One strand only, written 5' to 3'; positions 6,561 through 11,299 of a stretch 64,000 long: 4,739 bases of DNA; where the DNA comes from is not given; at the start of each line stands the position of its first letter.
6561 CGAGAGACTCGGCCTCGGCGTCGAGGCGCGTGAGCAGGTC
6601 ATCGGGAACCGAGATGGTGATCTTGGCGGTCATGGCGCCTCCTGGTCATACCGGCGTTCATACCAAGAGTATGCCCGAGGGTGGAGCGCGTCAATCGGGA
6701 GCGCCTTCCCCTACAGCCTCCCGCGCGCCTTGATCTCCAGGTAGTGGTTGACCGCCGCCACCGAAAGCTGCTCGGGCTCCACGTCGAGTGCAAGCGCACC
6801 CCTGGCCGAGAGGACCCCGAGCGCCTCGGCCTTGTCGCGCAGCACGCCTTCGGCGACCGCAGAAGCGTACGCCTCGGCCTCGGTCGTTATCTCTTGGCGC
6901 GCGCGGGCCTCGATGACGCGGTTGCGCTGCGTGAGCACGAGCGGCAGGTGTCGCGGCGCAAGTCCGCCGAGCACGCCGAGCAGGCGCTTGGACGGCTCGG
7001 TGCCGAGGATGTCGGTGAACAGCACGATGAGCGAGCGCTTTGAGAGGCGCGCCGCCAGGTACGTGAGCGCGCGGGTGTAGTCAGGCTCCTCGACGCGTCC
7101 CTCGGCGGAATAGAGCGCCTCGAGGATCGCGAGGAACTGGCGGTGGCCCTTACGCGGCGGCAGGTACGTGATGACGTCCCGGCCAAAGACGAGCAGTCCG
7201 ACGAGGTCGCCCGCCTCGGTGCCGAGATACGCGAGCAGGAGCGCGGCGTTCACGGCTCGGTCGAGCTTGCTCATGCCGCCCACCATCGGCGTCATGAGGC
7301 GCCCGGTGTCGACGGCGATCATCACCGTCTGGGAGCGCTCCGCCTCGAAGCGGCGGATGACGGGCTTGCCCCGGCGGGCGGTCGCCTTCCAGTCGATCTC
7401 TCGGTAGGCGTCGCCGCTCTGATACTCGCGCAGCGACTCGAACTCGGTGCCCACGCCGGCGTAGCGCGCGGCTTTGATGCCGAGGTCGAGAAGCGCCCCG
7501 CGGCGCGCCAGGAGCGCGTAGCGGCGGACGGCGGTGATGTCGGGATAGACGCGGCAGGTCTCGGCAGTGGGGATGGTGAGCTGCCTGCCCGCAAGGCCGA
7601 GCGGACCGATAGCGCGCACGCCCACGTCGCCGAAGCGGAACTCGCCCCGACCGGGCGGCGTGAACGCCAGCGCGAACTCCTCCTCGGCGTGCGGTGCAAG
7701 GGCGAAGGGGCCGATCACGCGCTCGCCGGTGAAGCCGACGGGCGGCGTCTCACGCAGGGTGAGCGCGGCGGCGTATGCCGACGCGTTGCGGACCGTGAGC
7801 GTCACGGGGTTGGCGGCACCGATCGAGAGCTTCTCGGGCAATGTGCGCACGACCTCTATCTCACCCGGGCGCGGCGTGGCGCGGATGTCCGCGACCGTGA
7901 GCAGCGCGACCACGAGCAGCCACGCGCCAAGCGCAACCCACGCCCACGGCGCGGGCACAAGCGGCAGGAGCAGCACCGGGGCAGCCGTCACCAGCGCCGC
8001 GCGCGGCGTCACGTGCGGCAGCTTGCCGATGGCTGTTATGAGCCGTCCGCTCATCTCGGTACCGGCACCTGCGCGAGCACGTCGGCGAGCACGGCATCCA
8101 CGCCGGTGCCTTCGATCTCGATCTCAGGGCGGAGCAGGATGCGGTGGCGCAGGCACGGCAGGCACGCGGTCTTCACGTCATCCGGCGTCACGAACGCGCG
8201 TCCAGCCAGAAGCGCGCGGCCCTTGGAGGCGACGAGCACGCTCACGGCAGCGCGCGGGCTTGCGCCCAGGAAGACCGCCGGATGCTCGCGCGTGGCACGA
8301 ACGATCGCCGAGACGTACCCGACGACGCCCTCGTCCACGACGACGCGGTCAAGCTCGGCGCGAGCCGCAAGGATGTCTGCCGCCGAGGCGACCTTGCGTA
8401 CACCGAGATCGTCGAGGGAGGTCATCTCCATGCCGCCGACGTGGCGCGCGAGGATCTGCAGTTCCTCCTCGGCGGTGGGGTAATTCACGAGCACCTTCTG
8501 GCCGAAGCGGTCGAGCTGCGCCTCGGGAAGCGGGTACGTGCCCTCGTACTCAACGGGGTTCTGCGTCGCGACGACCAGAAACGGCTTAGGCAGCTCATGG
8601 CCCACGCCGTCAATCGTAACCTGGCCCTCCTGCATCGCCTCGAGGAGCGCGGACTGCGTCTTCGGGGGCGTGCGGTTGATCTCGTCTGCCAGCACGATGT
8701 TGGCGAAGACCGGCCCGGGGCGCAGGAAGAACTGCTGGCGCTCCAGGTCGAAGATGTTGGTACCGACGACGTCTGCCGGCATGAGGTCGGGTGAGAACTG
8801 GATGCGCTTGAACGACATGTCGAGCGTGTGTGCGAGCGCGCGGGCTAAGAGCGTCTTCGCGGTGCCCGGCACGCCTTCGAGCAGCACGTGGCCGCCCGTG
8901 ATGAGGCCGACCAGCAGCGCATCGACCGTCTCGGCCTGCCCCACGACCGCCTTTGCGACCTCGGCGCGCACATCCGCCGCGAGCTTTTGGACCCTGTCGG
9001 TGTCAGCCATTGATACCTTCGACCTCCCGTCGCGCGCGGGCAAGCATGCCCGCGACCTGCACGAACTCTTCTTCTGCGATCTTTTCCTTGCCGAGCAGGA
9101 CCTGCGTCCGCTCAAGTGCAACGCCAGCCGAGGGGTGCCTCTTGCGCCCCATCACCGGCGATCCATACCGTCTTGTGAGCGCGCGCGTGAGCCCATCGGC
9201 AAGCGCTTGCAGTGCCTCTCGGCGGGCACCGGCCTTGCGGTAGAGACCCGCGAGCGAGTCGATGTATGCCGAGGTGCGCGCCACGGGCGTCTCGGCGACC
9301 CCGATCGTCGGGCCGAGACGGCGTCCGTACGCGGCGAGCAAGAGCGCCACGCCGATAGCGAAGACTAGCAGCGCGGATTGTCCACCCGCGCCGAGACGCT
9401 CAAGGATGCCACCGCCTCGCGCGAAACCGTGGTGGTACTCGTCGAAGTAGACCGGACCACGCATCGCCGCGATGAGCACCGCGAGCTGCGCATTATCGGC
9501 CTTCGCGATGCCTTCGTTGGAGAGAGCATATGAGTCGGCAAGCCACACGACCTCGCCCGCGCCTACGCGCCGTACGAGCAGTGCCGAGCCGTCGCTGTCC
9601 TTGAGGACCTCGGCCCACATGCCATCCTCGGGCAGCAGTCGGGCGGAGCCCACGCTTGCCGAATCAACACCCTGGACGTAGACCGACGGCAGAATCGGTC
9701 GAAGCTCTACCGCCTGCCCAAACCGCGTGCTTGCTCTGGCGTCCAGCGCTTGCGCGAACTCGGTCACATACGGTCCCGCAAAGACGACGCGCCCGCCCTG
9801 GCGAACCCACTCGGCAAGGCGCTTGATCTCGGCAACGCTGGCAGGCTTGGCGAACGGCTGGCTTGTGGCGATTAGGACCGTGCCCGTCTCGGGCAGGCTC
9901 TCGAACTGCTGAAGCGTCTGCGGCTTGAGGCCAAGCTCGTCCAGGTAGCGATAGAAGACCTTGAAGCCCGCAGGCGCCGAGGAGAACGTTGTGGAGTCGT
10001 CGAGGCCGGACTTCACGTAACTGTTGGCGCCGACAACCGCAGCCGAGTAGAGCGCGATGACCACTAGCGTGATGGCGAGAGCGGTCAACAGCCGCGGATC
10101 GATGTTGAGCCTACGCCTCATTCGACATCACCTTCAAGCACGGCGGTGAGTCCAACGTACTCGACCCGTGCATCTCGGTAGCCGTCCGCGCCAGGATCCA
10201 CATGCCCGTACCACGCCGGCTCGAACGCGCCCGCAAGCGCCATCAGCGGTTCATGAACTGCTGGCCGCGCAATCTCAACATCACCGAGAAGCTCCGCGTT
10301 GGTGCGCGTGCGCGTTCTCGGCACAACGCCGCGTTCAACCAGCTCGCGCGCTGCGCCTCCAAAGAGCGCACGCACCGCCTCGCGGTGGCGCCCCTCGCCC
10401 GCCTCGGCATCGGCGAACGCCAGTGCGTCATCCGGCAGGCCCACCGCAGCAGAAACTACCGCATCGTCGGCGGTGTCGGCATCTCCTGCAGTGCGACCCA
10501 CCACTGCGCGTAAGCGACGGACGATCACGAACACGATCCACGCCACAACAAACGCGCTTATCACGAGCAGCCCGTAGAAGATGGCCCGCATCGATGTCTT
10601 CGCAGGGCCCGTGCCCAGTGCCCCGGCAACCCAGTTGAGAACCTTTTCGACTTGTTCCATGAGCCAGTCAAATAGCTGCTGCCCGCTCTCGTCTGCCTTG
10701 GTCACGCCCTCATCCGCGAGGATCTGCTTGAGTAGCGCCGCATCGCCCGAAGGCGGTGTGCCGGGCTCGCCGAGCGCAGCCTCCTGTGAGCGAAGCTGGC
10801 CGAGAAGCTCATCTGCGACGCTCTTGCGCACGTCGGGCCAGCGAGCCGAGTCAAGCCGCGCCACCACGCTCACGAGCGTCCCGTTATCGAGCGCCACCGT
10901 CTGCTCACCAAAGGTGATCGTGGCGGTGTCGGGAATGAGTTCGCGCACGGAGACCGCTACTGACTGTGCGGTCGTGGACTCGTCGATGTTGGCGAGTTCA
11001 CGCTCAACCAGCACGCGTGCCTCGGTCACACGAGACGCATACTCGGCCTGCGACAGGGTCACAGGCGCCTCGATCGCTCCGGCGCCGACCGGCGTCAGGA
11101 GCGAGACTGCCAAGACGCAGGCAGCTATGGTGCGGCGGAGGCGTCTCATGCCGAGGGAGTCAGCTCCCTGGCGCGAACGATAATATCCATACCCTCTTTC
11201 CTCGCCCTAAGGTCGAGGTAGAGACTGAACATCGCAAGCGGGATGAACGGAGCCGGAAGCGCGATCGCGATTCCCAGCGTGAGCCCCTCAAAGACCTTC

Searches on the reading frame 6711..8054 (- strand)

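Call 58: search_protein_families(library=pfam, proteins=[window:6711-8054:-], max_evalue=0.00001)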
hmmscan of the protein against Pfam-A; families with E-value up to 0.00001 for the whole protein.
window:6711-8054:- (447 aa): 2 families
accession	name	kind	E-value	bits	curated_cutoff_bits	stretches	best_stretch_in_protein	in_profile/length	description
PF01882.25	DUF58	-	3e-36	125.1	23.4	1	208-363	2-158/216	Protein of unknown function DUF58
PF13519.12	VWA_2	-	8.8e-10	39.6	27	1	244-348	1-105/107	von Willebrand factor type A domain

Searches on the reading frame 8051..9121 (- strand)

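Call 58: search_protein_families(library=pfam, proteins=[window:8051-9121:-], max_evalue=0.00001)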
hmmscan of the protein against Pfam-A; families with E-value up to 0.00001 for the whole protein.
window:8051-9121:- (356 aa): 5 families
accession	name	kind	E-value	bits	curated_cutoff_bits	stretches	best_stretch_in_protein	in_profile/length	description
PF07726.17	AAA_3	-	1.8e-64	215.9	27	1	78-206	1-129/131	ATPase family associated with various cellular activities (AAA)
PF17863.7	AAA_lid_2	-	3.4e-19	68.8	22.7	1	275-346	1-72/74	AAA lid domain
PF07728.20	AAA_5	-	2.5e-15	57.1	22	1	78-206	1-139/139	AAA domain (dynein-related subfamily)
PF20030.5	bpMoxR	-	2.8e-08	33.5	27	1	50-178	5-136/205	MoxR domain in the MoxR-vWA-beta-propeller ternary systems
PF00004.35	AAA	-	2.5e-07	31.6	21.2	1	79-211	1-128/131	ATPase family associated with various cellular activities (AAA)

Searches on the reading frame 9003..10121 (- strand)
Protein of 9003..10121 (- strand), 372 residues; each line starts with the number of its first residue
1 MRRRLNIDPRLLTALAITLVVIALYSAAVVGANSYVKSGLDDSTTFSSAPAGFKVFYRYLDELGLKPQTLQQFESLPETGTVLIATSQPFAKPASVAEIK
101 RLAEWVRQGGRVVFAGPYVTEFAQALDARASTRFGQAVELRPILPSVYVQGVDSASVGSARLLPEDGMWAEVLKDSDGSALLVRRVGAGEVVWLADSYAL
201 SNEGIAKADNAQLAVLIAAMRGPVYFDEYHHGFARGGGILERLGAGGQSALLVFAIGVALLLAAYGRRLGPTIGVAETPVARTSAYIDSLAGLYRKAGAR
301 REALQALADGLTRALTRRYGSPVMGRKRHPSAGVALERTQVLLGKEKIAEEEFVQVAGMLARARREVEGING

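Call 58: search_protein_families(library=pfam, proteins=[window:9003-10121:-], max_evalue=0.00001)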
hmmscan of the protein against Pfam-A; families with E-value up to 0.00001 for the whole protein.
window:9003-10121:- (372 aa): 1 family
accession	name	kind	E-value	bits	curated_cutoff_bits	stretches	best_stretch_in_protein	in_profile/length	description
PF14258.12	DUF4350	-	1e-20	75.2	30.4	1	46-214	2-177/181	Domain of unknown function (DUF4350)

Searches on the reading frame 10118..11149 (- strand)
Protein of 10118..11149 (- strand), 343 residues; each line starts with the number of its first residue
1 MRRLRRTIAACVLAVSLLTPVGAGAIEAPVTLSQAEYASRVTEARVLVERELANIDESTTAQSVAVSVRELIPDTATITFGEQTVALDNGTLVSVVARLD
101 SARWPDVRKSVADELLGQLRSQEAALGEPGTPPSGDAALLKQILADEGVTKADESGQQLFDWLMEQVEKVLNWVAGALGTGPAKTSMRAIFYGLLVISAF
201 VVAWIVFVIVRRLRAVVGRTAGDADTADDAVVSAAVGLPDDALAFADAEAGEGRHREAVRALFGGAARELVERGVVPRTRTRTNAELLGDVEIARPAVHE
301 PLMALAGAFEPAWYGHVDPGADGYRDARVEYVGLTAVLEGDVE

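Call 58: search_protein_families(library=pfam, proteins=[window:10118-11149:-], max_evalue=0.00001)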
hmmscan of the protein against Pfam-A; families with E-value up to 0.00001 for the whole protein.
window:10118-11149:- (343 aa): 1 family
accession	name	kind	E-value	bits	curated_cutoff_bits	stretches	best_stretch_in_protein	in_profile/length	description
PF13559.11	DUF4129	-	1e-09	38.7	24.8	1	266-328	5-65/69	Domain of unknown function (DUF4129)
